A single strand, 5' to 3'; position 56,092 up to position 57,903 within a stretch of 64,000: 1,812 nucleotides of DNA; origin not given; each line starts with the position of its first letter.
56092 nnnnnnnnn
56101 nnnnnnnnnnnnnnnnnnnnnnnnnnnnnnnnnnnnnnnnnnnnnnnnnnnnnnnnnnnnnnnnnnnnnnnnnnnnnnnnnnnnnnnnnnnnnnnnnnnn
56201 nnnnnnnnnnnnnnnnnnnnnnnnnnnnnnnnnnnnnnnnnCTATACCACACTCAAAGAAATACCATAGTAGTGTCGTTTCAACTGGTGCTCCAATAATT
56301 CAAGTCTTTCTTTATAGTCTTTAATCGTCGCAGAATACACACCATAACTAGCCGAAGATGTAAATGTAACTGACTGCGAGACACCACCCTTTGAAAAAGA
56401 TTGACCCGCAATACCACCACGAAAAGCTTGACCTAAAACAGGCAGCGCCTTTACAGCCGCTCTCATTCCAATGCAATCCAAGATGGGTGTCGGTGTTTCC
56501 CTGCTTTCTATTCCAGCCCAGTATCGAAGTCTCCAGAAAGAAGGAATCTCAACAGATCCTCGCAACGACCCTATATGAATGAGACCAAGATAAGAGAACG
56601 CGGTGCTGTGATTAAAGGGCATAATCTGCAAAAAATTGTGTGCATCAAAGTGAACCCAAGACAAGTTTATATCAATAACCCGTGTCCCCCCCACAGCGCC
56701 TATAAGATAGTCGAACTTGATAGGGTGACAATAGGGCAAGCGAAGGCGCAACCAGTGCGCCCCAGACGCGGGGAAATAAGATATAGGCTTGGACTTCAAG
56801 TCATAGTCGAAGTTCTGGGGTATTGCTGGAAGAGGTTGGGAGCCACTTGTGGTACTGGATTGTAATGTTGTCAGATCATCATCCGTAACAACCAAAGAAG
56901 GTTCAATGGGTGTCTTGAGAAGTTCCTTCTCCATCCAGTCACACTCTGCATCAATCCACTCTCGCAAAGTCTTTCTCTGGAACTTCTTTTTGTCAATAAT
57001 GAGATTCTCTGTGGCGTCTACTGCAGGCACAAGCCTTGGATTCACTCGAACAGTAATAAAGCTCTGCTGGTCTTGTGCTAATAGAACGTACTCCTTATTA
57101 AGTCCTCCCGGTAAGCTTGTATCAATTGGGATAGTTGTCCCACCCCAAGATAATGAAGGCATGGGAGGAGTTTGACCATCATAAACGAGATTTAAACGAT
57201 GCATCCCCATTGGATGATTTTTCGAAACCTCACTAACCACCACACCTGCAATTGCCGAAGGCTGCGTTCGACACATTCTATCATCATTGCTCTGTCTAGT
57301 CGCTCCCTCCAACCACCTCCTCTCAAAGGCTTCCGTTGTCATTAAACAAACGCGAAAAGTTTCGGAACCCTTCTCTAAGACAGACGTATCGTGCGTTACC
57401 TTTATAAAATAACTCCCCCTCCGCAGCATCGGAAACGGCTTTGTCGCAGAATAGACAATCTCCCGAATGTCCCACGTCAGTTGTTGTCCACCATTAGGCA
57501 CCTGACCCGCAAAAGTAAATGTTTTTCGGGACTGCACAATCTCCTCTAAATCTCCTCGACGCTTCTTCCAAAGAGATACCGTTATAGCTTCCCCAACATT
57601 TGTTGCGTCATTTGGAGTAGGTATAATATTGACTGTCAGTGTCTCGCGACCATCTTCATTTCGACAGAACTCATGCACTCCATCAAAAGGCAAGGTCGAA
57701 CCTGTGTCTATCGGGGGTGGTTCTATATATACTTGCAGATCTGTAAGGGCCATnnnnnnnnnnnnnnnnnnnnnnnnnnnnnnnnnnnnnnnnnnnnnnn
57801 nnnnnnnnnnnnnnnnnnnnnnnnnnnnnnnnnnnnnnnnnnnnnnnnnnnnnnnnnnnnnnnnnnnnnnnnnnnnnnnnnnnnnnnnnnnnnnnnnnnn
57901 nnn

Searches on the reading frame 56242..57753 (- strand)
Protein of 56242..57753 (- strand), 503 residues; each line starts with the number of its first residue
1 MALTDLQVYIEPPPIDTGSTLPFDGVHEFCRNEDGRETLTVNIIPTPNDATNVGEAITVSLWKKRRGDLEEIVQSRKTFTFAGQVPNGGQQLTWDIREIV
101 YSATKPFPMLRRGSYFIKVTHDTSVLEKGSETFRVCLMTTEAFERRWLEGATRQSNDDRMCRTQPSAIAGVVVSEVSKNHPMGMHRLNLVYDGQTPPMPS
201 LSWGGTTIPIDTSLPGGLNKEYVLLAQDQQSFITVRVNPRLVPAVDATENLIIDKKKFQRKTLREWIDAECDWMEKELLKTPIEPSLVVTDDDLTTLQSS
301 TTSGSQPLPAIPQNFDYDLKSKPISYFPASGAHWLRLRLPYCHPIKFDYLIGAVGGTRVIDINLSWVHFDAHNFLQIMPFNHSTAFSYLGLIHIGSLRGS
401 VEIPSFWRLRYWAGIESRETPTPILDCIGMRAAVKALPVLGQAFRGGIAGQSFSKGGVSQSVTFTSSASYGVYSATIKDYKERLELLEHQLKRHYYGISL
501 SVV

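Call 8: search_protein_families(library=pfam, proteins=[window:56242-57753:-], max_evalue=0.01)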
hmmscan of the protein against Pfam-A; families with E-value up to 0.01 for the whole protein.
window:56242-57753:- (503 aa): 0 families

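Call 9: search_protein_families(library=phrogs, proteins=[window:56242-57753:-], max_evalue=0.01)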
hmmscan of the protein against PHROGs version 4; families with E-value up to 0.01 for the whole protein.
window:56242-57753:- (503 aa): 1 family
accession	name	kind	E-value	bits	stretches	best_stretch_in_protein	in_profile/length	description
phrog_772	-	tail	1.4e-16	61.8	1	386-502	173-304/305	tail fiber protein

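Call 14: find_related_loci(query=window:56242-57753:-, collection=viral_contigs, flank=10000)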
Query window:56242-57753:- (503 aa) in viral_contigs; peptide patterns used: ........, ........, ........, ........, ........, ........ (x = any residue, [..] = any of these).
2 stretches matched a pattern; 1 encode a relative of the query (tblastn E <= 1e-3); 1 distinct loci.
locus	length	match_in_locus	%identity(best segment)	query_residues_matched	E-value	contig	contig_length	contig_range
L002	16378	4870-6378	100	1-503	0e+0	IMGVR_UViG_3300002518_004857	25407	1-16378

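Call 16: find_encoding_contigs(protein=window:56242-57753:-, flank=10000, max_places=10)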
Protein window:56242-57753:- (503 aa): 8 contigs read that carry it; 2 places shown.
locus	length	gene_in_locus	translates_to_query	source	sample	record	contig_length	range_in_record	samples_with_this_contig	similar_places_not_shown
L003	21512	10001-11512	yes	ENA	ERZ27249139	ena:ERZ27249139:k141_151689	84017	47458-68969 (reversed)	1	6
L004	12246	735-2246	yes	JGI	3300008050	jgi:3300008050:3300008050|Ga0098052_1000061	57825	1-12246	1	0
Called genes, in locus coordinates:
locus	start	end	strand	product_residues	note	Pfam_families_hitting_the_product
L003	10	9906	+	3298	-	-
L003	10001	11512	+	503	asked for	-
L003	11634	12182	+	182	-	-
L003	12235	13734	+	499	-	PF00081:Sod_Fe_N, PF02777:Sod_Fe_C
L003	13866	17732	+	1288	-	PF14890:Intein_splicing, PF14528:LAGLIDADG_3, PF04860:Phage_portal (weak)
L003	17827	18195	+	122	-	-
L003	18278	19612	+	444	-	-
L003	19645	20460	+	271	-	-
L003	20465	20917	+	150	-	-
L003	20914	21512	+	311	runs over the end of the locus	-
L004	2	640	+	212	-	?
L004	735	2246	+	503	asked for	-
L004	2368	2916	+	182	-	-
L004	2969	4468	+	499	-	PF00081:Sod_Fe_N, PF02777:Sod_Fe_C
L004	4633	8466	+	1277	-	PF14890:Intein_splicing, PF14528:LAGLIDADG_3, PF04860:Phage_portal (weak)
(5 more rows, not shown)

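Call 30: find_related_loci(query=L003:10-1200:+, collection=metagenome_contigs, flank=10000)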
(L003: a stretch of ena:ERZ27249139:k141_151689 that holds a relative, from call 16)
Query L003:10-1200:+ (397 aa) in metagenome_contigs; peptide patterns used: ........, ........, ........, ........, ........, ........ (x = any residue, [..] = any of these).
79 stretches matched a pattern; 2 encode a relative of the query (tblastn E <= 1e-3); 2 distinct loci.
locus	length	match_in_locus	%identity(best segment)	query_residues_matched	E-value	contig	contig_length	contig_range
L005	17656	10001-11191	100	1-397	0e+0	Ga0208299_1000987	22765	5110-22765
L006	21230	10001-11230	88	1-397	0e+0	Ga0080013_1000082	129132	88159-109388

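Call 47: search_protein_families(library=pfam, proteins=[L006:6672-7844:+, L006:4678-5517:-, L006:1899-2801:-, L006:2838-3476:-, L006:779-1447:-, L006:8288-8809:-, L006:9430-9867:-, L006:8999-9433:-, L006:7852-8259:-, L006:1483-1995:-], max_evalue=0.001)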
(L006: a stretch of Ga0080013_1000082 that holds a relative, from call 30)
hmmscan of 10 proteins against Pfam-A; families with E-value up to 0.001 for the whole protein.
L006:6672-7844:+ (390 aa): 5 families
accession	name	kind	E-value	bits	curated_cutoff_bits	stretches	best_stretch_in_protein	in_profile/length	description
PF02518.31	HATPase_c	-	6.1e-19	68.9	26.4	1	282-388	4-108/111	Histidine kinase-, DNA gyrase B-, and HSP90-like ATPase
PF08447.18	PAS_3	-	1.7e-15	57.5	25.6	1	68-154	4-88/89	PAS fold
PF00512.31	HisKA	-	1.3e-10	41.6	26.9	1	175-237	2-64/66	His Kinase A (phospho-acceptor) domain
PF13426.13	PAS_9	-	3.4e-05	24.5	27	1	55-160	4-103/103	PAS domain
PF14501.12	HATPase_c_5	-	0.00097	19.5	22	0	284-374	6-89/102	GHKL domain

L006:4678-5517:- (279 aa): 1 family
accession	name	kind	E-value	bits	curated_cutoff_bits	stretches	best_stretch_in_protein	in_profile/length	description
PF03235.19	GmrSD_N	-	9.5e-10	39.4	33.2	1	139-218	13-78/199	GmrSD restriction endonuclease, N-terminal domain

L006:1899-2801:- (300 aa): 3 families
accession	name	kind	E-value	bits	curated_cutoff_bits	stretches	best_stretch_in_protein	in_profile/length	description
PF13599.13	Pentapeptide_4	-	4e-15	56.1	38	2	134-202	3-71/78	Pentapeptide repeat region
PF00805.28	Pentapeptide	-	7.7e-14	51.4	20.2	1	121-152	5-36/40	Pentapeptide repeats (8 copies)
PF13576.12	Pentapeptide_3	-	8.2e-08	32.8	27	0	124-165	1-45/48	Pentapeptide repeats (9 copies)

L006:2838-3476:- (212 aa): 0 families

L006:779-1447:- (222 aa): 1 family
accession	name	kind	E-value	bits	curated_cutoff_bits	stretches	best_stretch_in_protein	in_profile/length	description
PF03692.20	CxxCxxCC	-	9.8e-05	23.4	23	1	28-111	1-69/85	Putative zinc- or iron-chelating domain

L006:8288-8809:- (173 aa): 0 families

L006:9430-9867:- (145 aa): 1 family
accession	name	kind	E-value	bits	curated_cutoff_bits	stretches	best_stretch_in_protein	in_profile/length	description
PF00856.33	SET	-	4.6e-11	43.5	22.4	1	30-129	1-105/105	SET domain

L006:8999-9433:- (144 aa): 0 families

L006:7852-8259:- (135 aa): 1 family
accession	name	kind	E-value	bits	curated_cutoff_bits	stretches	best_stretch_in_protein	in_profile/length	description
PF00072.30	Response_reg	-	2e-15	57.4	30.2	1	4-121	2-110/111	Response regulator receiver domain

L006:1483-1995:- (170 aa): 0 families
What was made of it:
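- These include a pentapeptide-repeat protein, GmrSD_N, a SET domain and a two-component system (call 47).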

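Call 52: find_homologous_proteins(query=window:56242-57753:-, max_evalue=0.001)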
Query window:56242-57753:- (503 aa): 19 proteins with E <= 0.001 among 8000 candidates.
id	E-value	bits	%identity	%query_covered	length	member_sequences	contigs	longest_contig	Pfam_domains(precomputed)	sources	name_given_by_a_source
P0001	0.0e+0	1165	100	100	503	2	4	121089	-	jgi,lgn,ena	-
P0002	6.9e-181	620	53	100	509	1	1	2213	-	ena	-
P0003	7.1e-174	597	51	100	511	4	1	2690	-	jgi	jgi:hypothetical protein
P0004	3.1e-164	565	48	99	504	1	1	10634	-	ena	-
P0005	8.7e-164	564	50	100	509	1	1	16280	-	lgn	-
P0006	5.5e-159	548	49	100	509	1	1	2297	-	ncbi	-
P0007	2.6e-158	546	48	99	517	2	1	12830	-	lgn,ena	-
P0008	9.4e-156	537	47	100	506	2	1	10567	-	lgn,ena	-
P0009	1.5e-154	533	48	100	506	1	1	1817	-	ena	-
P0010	2.5e-153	529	47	100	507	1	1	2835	-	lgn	-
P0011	1.7e-152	527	46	100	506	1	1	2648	-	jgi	jgi:hypothetical protein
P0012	2.3e-152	526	48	100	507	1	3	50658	-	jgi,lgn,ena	-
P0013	5.4e-149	515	45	99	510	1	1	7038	-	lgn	-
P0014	4.7e-148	512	48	100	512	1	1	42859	-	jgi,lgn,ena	-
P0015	7.0e-142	492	45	100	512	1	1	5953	-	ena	-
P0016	6.7e-141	488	45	100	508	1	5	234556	-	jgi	jgi:hypothetical protein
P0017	1.6e-64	236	33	64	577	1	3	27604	-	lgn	-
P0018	7.8e-64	234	32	95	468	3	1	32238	-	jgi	jgi:hypothetical protein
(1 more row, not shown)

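Call 53: find_encoding_contigs(protein=P0016, flank=10000, max_places=3)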
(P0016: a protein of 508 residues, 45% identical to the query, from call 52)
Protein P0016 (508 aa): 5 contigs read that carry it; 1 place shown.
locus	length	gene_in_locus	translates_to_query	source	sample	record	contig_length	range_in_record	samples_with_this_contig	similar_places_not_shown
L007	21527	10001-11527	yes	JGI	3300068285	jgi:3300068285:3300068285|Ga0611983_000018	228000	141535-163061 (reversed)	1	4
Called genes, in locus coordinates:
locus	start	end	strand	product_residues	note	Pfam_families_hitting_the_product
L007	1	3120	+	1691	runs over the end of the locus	-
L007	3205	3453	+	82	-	-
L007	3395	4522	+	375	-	-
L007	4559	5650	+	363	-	-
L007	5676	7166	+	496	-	-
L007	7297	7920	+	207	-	-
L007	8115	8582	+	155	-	-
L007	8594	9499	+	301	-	-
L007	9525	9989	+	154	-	PF18823:InPase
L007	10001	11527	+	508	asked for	-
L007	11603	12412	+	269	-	-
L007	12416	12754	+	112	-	-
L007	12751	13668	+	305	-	PF23932:SP10_terminator (faint)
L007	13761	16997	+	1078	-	-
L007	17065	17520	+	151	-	-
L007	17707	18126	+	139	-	PF26461:Phi812_tail_tube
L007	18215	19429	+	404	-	-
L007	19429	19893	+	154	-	-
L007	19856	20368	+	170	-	-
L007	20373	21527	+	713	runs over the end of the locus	-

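Call 54: find_encoding_contigs(protein=P0012, flank=10000, max_places=3)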
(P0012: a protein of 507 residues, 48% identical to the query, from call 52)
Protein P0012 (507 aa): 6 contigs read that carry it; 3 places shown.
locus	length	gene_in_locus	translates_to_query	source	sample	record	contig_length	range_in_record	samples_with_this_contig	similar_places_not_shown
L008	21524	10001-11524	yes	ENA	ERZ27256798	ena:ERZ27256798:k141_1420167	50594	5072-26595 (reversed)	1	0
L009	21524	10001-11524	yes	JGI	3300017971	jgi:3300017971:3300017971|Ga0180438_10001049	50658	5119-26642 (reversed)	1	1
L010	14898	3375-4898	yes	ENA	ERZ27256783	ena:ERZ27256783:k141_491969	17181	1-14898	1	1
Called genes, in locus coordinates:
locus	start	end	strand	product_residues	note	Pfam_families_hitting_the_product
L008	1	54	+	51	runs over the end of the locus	-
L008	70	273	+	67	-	-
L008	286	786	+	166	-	-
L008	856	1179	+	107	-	-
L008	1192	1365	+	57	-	-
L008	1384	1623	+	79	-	-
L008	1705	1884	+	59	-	-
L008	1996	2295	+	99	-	-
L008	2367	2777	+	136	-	PF04434:SWIM (weak)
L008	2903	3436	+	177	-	-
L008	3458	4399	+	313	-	-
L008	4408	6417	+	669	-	-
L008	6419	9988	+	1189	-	PF18823:InPase, PF05706:CDKN3 (weak), PF00782:DSPc (weak), PF22784:PTP-SAK (weak), PF22785:Tc-R-P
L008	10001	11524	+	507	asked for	-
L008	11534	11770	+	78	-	-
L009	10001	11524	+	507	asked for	-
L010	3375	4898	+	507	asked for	-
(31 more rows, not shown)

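Call 55: find_encoding_contigs(protein=P0014, flank=10000, max_places=3)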
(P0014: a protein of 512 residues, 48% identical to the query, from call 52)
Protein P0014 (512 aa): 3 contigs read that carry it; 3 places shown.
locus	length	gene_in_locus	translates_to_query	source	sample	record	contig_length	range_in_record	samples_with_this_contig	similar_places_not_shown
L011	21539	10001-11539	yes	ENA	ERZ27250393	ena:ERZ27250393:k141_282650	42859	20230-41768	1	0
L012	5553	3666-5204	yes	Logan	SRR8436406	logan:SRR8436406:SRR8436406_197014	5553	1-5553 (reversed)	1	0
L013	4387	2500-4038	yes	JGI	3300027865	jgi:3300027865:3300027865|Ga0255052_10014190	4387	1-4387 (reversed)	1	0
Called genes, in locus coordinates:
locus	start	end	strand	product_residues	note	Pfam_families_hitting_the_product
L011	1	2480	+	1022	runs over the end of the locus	PF00069:Pkinase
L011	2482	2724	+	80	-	-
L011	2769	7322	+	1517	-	PF18823:InPase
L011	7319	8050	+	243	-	-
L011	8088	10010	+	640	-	PF18763:ddrB-ParB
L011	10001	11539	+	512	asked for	-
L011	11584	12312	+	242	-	PF00481:PP2C (weak), PF13672:PP2C_2, PF07228:SpoIIE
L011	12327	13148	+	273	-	-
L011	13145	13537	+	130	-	-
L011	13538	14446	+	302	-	-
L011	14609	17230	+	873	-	-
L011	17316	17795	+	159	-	-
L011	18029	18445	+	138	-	PF26461:Phi812_tail_tube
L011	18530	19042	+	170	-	-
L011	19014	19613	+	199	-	-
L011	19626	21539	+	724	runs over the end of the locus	-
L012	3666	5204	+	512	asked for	-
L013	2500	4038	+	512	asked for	-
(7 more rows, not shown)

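Call 59: find_encoding_contigs(protein=P0005, flank=10000, max_places=2)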
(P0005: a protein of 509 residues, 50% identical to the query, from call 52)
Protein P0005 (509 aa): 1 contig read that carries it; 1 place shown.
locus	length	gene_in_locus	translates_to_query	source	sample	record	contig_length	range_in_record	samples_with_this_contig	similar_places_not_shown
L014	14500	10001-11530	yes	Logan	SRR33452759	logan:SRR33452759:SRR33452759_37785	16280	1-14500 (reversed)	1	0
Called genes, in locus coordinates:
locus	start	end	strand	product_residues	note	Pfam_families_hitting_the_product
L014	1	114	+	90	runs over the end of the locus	-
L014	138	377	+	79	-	-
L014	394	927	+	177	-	PF01931:NTPase_I-T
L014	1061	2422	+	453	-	-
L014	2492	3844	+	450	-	-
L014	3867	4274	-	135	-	-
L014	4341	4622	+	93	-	-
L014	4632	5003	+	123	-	-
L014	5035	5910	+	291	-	PF14243:R2K_3, PF18299:R2K_2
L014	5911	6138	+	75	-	-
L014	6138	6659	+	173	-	PF01936:NYN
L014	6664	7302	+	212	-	-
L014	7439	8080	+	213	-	-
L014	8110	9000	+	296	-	-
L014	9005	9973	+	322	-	PF18823:InPase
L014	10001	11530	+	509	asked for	-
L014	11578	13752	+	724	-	-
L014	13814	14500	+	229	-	?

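Call 60: find_encoding_contigs(protein=P0007, flank=10000, max_places=2)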
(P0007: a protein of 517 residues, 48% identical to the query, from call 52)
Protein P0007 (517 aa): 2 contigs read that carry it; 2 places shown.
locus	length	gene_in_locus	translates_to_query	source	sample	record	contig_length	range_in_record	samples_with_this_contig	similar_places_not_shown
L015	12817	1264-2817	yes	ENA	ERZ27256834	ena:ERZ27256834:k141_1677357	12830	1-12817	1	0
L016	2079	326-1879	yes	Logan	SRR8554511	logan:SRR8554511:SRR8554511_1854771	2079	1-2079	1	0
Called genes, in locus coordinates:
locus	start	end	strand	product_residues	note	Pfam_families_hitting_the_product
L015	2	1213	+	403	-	?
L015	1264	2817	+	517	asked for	-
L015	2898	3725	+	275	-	-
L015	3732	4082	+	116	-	-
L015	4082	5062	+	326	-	-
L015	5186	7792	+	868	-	-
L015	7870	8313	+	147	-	-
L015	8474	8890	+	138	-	PF26461:Phi812_tail_tube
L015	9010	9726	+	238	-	-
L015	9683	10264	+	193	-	-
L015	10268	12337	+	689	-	-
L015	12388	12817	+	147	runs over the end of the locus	?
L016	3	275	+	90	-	?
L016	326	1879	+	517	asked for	-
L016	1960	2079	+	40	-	?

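Call 61: find_encoding_contigs(protein=P0018, flank=10000, max_places=2)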
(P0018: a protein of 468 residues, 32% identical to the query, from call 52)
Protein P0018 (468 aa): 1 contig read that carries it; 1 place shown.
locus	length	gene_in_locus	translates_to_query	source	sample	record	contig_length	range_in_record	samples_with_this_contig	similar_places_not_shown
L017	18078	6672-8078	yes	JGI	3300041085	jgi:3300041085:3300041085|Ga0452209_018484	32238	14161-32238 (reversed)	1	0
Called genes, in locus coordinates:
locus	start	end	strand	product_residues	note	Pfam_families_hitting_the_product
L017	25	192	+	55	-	PF18823:InPase (weak)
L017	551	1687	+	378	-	PF18905:DUF5661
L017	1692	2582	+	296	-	-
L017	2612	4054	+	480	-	PF17236:SU10_MCP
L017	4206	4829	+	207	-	-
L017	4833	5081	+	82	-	-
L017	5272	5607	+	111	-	-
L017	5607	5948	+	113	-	-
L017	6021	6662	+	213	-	-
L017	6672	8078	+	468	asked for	-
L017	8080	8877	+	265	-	-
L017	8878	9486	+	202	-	-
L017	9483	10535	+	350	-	PF23932:SP10_terminator (faint)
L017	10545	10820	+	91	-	-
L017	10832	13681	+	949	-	-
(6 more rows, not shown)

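Call 62: search_protein_families(library=pfam, proteins=[L003:10-3900:+, L003:3601-7200:+, L003:6901-9903:+, L007:9525-9989:+, L014:9005-9973:+], max_evalue=1)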
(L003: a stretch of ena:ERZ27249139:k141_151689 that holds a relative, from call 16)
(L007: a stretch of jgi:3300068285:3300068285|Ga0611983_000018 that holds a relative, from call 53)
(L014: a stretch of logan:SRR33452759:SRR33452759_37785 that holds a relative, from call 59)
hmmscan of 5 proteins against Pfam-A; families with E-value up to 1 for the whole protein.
L003:10-3900:+ (1297 aa): 0 families

L003:3601-7200:+ (1200 aa): 1 family
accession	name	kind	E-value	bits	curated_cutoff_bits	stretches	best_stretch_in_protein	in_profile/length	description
PF24430.1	DUF7553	-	0.17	12.8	27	1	890-937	16-63/85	Family of unknown function (DUF7553)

L003:6901-9903:+ (1001 aa): 0 families

L007:9525-9989:+ (154 aa): 2 families
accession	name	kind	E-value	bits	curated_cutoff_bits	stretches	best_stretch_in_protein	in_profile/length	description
PF18823.6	InPase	-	1.1e-38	132.5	26.8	1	12-135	11-134/135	Inorganic Pyrophosphatase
PF00719.24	Pyrophosphatase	-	0.7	10.1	23.5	0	44-69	32-57/153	Inorganic pyrophosphatase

L014:9005-9973:+ (322 aa): 1 family
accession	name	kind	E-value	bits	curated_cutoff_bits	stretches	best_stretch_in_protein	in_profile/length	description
PF18823.6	InPase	-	2.8e-33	115.1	26.8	1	172-304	14-135/135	Inorganic Pyrophosphatase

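Call 67: search_solved_structures(query=window:56242-57753:-, max_evalue=1)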
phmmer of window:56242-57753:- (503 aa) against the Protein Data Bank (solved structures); distinct sequences matched with E-value up to 1: 1.
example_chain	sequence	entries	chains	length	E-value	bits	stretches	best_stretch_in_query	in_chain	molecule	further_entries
8q01_b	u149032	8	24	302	0.24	13.1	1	422-498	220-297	Adaptor protein | Putative neck protein | Neck protein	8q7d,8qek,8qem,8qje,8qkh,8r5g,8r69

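Call 69: search_solved_structures(query=A1, max_evalue=1)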
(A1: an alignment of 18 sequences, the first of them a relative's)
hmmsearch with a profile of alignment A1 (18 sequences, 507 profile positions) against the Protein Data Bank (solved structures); distinct sequences matched with E-value up to 1: 2.
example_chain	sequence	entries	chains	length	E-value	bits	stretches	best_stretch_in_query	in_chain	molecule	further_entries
8q01_b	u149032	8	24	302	3.8e-06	28.9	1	347-505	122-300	Adaptor protein | Putative neck protein | Neck protein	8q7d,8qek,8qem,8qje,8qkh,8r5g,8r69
8qkh_S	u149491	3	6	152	0.31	12.7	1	5-50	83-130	Non-cytoplasmic protein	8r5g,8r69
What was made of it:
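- On Scaffolding proteins: The neighbour is the adaptor gene (call 69).
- The next gene encodes the adaptor or neck protein (call 69). The gene is directly adjacent to the adaptor (neck) gene, whose family has a C-terminus resembling tail-fibre PHROG 772 (calls 9, 69).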

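Call 71: search_solved_structures(query=L003:10-9903:+, max_evalue=1)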
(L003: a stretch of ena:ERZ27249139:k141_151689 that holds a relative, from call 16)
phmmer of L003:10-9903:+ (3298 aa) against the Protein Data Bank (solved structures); distinct sequences matched with E-value up to 1: 5.
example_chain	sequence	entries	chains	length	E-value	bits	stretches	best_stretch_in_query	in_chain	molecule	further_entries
6ox7_C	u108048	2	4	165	0.16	12.3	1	1428-1514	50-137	Phosphatidylinositol 3-kinase regulatory subunit beta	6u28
7rch_C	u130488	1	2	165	0.18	12.1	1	1430-1514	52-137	Phosphatidylinositol 3-kinase regulatory subunit beta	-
9b62_G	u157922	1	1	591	0.18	12.1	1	2480-2545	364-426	Ran GTPase-activating protein 1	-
3l4q_C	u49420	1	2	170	0.2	12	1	1428-1514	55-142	Phosphatidylinositol 3-kinase regulatory subunit beta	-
2y3a_B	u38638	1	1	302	0.78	10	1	1430-1514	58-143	PHOSPHATIDYLINOSITOL 3-KINASE REGULATORY SUBUNIT BETA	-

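Call 72: search_protein_families(library=ncbifam, proteins=[L003:10-9903:+], max_evalue=1)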
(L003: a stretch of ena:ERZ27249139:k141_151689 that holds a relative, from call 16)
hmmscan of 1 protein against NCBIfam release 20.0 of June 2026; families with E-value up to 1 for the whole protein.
L003:10-9903:+ (3298 aa): 0 families
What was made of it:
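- Closest known: DNA-mimic anti-restriction proteins. Different: No family match (calls 8, 62, 72).
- There is no similarity to any of them (calls 8, 62, 72).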

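Call 76: search_protein_families(library=phrogs, proteins=[L003:10-3900:+, L003:3601-7200:+, L003:6901-9903:+], max_evalue=1)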
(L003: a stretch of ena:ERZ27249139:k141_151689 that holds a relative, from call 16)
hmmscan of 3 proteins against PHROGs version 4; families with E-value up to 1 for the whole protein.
L003:10-3900:+ (1297 aa): 0 families

L003:3601-7200:+ (1200 aa): 0 families

L003:6901-9903:+ (1001 aa): 0 families
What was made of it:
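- On N4-like virion RNA polymerase: No PHROG or Pfam match even at E<=1 (calls 62, 76).
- Closest known: N4 gp50 virion RNA polymerase. Different: No polymerase or PHROG match (calls 9, 76).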

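Call 94: find_encoding_contigs(protein=P0004, flank=10000, max_places=2)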
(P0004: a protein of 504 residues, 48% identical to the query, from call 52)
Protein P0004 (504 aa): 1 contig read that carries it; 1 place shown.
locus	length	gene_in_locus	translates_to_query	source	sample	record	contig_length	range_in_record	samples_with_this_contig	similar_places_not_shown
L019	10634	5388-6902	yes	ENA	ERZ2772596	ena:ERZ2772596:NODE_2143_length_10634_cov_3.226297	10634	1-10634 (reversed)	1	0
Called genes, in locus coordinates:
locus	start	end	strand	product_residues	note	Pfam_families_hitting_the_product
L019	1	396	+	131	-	?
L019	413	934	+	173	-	PF01862:PvlArgDC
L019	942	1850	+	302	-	PF02195:ParB_N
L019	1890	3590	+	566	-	-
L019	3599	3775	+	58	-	-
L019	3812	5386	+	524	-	-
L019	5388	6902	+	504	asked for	-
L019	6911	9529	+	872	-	-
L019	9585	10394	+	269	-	-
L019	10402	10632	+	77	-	?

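Call 95: find_encoding_contigs(protein=P0008, flank=10000, max_places=2)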
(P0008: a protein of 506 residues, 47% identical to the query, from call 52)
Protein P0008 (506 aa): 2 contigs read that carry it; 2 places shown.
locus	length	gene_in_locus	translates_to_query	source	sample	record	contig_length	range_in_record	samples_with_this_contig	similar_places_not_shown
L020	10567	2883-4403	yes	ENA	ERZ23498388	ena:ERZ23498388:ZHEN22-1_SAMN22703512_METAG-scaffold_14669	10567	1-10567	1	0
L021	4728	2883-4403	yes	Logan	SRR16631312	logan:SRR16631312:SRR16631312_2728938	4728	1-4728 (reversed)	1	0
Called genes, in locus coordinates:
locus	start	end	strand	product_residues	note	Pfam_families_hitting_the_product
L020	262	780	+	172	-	-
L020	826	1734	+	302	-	PF01833:TIG (weak)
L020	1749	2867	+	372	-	PF18823:InPase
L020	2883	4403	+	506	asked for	-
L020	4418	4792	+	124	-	-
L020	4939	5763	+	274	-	-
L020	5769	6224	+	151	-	-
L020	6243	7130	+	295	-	-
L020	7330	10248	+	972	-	-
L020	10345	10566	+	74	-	?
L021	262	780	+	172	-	-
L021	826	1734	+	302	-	PF01833:TIG (weak)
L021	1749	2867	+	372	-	PF18823:InPase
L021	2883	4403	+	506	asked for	-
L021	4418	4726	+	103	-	?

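Call 96: find_encoding_contigs(protein=P0017, flank=10000, max_places=2)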
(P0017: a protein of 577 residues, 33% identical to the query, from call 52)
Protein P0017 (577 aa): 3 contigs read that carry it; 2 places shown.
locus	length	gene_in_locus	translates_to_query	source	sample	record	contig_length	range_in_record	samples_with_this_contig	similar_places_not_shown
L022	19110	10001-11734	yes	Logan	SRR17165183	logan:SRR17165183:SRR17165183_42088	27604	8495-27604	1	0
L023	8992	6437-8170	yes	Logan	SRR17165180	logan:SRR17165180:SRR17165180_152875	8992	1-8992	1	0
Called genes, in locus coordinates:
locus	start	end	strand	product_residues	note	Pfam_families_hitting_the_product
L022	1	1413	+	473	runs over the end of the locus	PF14528:LAGLIDADG_3 (weak)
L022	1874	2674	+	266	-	-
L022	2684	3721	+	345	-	-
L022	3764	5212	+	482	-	-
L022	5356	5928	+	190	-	-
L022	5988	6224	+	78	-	-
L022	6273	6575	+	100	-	-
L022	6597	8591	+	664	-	-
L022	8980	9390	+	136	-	-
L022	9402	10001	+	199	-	-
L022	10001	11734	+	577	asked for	-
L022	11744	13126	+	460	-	-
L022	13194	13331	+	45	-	-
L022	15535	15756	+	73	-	-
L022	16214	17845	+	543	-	PF05731:TROVE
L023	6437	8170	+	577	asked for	-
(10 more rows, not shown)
